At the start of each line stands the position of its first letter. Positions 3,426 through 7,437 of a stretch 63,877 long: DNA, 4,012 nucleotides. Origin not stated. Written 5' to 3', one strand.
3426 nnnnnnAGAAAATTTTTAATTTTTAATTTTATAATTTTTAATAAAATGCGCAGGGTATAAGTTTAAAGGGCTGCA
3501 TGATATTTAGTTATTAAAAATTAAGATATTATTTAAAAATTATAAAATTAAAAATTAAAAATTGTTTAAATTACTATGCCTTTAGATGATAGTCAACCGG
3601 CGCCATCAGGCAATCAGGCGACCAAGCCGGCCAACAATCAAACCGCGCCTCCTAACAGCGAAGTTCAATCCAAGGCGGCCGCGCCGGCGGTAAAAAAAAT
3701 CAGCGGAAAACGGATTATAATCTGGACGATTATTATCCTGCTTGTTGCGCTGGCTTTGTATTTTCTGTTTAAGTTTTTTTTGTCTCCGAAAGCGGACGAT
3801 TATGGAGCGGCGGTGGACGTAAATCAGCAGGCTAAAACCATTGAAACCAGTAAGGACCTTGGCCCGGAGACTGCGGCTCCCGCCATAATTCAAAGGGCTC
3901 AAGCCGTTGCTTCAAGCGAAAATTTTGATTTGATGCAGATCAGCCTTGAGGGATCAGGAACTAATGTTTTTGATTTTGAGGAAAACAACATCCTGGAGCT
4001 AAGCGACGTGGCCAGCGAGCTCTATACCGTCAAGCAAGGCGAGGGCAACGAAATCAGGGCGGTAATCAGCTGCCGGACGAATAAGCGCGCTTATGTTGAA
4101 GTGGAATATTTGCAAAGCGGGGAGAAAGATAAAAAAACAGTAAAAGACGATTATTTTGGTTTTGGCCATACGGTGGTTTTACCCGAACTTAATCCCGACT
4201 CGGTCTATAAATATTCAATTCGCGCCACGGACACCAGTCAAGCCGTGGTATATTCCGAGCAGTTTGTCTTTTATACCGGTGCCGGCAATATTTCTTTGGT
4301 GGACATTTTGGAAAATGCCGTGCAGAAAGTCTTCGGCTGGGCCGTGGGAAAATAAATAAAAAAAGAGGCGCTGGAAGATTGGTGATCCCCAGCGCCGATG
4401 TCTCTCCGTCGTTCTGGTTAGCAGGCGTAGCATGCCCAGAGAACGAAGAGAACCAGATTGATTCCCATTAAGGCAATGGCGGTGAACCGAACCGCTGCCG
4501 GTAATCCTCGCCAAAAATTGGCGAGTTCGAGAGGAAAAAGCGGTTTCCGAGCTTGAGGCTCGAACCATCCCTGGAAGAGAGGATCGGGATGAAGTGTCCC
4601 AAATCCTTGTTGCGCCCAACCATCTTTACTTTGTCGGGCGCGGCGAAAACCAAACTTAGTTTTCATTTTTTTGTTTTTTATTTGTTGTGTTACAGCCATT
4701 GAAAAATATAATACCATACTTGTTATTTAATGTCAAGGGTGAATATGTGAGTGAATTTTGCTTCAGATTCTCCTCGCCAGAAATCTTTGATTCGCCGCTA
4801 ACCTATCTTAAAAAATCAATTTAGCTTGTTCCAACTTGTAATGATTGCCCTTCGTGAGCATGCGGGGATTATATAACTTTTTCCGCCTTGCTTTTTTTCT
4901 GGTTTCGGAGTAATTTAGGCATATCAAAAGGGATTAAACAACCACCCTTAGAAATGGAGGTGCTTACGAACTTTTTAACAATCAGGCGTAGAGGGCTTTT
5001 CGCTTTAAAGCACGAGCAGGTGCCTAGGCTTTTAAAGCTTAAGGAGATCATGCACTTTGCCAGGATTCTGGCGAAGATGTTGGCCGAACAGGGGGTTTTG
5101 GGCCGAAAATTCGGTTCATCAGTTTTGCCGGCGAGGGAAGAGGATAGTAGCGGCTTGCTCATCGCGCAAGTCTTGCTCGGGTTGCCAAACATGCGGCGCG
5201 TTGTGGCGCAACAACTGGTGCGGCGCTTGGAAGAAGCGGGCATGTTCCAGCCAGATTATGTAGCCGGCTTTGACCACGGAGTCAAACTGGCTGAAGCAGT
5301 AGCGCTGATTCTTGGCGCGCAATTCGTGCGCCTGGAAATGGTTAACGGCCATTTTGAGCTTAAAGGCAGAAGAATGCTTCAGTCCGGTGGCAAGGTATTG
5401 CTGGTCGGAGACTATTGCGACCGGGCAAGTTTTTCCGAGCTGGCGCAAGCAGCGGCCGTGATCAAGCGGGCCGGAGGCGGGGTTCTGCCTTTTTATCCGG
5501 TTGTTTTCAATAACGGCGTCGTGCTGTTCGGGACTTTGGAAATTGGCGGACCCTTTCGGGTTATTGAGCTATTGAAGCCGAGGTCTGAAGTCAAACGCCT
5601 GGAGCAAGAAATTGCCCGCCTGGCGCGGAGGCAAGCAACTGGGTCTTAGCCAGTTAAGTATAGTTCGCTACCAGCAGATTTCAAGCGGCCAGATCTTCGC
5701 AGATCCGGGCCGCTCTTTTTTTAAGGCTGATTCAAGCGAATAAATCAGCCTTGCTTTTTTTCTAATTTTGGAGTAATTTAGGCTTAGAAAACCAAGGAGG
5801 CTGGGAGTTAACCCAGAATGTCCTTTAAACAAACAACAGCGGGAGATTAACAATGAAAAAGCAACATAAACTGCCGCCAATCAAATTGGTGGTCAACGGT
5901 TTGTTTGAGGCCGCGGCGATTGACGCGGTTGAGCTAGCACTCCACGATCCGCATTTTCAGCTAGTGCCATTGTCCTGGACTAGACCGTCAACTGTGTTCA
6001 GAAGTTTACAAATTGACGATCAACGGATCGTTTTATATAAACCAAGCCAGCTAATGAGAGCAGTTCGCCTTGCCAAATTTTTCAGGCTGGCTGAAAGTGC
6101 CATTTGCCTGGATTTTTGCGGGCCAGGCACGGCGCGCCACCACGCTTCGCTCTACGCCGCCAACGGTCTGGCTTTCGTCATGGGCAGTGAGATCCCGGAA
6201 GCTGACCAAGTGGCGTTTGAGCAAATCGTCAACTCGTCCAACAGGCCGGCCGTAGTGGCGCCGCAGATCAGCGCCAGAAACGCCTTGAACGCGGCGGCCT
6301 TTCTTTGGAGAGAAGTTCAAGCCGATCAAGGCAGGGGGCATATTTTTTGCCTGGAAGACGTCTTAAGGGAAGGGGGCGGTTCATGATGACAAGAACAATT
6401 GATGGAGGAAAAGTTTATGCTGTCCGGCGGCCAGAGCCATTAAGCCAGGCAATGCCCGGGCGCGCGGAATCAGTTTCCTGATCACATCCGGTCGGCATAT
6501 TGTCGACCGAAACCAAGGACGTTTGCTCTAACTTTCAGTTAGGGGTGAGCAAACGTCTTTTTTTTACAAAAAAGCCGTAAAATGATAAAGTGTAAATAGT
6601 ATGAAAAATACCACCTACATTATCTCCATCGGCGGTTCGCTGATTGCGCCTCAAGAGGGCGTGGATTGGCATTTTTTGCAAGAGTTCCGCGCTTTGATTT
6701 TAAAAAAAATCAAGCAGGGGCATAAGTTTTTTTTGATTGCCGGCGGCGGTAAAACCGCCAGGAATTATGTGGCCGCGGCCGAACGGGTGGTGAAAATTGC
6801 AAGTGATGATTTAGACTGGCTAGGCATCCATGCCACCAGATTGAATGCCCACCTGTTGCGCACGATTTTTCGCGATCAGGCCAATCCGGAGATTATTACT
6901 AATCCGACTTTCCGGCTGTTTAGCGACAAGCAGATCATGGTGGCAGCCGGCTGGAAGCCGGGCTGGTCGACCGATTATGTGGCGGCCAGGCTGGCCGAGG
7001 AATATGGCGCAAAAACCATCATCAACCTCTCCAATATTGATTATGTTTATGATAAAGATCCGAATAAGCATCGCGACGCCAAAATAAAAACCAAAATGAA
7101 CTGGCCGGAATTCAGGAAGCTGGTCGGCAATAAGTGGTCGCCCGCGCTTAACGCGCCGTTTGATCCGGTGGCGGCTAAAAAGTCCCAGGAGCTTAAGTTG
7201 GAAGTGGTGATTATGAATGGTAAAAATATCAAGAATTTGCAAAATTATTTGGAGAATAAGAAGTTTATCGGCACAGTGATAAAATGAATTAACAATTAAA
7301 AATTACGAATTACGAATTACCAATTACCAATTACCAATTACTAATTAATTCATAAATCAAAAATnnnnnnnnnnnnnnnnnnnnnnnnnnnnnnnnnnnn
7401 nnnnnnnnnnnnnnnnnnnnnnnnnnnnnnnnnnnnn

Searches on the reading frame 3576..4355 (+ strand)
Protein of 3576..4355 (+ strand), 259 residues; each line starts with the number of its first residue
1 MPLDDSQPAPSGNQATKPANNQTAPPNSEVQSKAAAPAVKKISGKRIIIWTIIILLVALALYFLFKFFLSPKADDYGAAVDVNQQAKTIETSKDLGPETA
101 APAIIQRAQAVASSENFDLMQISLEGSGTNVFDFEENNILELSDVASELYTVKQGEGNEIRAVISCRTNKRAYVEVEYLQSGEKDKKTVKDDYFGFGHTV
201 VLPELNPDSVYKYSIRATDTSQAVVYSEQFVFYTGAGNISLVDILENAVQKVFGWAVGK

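Call 11: search_protein_families(library=pfam, proteins=[window:3576-4355:+], max_evalue=0.01)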
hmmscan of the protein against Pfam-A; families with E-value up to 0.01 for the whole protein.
window:3576-4355:+ (259 aa): 1 family
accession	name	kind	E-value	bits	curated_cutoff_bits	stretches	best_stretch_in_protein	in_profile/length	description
PF16656.11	Pur_ac_phosph_N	-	0.00073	20.5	30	1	183-234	44-93/93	Purple acid Phosphatase, N-terminal domain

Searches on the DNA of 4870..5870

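Call 60: search_rna_families(source=window, start=4870, end=5870, threshold=evalue, max_evalue=10)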
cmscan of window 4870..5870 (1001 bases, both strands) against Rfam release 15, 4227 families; matches with E-value up to 10: 4.
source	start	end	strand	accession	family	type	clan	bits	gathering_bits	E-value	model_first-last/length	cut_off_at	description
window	5648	5729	+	RF00519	suhB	Gene; sRNA;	CL00108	18.4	41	0.48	1-77/77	no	Makes More Granules Regulator RNA (mmgR)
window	5468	5519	+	RF02965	CyVA-1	Gene; sRNA;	-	15.8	41.4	2.5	1-77/77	no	CyVA-1 RNA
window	5082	5145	+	RF00383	IS1222_FSE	Cis-reg; frameshift_element;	-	15.3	45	3.3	1-118/118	no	Insertion sequence IS1222 ribosomal frameshifting element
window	5387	5412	+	RF01346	CRISPR-DR36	Gene; CRISPR;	-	13.6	38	5.4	1-36/36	no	CRISPR RNA direct repeat element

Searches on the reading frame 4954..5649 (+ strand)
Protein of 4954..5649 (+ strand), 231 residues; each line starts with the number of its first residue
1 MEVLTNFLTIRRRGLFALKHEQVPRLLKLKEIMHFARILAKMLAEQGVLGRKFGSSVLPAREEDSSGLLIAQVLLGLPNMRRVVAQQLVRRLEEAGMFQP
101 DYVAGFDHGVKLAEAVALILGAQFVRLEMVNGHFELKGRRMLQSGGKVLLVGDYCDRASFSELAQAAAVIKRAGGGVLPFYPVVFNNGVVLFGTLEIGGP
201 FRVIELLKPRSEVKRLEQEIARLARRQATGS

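Call 11: search_protein_families(library=pfam, proteins=[window:5050-5649:+], max_evalue=0.01)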
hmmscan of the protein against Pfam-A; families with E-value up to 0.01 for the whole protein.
window:5050-5649:+ (199 aa): 0 families

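Call 66: search_protein_representatives(protein=window:4954-5646:+)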
Query: 231 residues. Proteins with E-value up to 0.001 (for the whole library): 38; up to 1e-10: 7; up to 1e-30: 1. The best 38 are listed.
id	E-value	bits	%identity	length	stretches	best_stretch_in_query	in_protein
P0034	1.2e-141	485.6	100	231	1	1-231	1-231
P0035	6.4e-16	74.8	33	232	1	5-187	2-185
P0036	9.0e-13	64.5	30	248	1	6-189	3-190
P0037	1.7e-12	63.6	30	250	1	7-212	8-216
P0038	9.1e-12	61.2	31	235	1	17-204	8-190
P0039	6.1e-11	58.5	31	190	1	65-210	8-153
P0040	7.5e-11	58.2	37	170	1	83-226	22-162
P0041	1.8e-10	57.0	32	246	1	7-210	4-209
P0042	2.6e-10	56.5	30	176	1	27-189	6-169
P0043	3.1e-10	56.2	33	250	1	8-208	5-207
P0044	6.9e-09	51.8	29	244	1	5-208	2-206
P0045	1.1e-08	51.2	30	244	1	10-207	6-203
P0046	1.4e-08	50.9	28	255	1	8-207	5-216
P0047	1.7e-08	50.6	26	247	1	5-213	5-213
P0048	4.0e-08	49.3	30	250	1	8-210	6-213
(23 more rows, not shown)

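Call 73: search_protein_families(library=padloc, proteins=[window:4954-5649:+], max_evalue=0.01)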
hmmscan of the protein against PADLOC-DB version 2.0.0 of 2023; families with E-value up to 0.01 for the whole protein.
window:4954-5649:+ (231 aa): 0 families

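Call 74: search_protein_families(library=pfam, proteins=[window:4954-5649:+], max_evalue=0.05)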
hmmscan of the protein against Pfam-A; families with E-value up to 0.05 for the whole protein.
window:4954-5649:+ (231 aa): 0 families

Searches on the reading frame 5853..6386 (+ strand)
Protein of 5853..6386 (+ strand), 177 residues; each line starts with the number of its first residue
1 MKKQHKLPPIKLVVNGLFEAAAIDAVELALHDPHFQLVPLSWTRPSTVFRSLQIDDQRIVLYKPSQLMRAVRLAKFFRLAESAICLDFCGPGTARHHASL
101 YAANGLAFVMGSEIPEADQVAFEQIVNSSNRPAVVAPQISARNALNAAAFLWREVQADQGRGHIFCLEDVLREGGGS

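Call 11: search_protein_families(library=pfam, proteins=[window:5853-6386:+], max_evalue=0.01)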
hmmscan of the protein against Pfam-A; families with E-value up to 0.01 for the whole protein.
window:5853-6386:+ (177 aa): 0 families

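Call 34: find_homologous_proteins(query=window:5853-6383:+, max_evalue=0.001)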
Query window:5853-6383:+ (177 aa): 1 proteins with E <= 0.001 among 132 candidates.
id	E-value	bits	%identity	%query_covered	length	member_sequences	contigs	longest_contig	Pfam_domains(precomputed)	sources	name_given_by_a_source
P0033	2.0e-112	391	100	100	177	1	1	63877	-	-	-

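Call 59: find_encoding_contigs(protein=window:5853-6386:+, flank=4000, max_places=10)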
Protein window:5853-6386:+ (177 aa): 1 contig read that carries it; 1 place shown.
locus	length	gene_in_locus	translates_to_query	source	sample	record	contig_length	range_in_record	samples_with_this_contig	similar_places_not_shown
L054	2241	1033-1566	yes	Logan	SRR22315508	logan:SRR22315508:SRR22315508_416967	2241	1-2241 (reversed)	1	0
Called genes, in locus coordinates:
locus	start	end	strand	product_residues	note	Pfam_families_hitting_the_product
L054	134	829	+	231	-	-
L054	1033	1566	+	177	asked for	-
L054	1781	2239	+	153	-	?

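Call 73: search_protein_families(library=padloc, proteins=[window:5853-6386:+], max_evalue=0.01)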
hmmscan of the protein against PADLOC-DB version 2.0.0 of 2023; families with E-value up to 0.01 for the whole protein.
window:5853-6386:+ (177 aa): 0 families

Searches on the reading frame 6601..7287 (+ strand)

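Call 11: search_protein_families(library=pfam, proteins=[window:6601-7287:+], max_evalue=0.01)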
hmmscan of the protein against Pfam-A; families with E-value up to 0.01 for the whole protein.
window:6601-7287:+ (228 aa): 1 family
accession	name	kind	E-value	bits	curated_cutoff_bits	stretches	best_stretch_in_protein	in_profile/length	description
PF00696.33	AA_kinase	-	5.1e-26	92.3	24.9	1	6-206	3-234/234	Amino acid kinase family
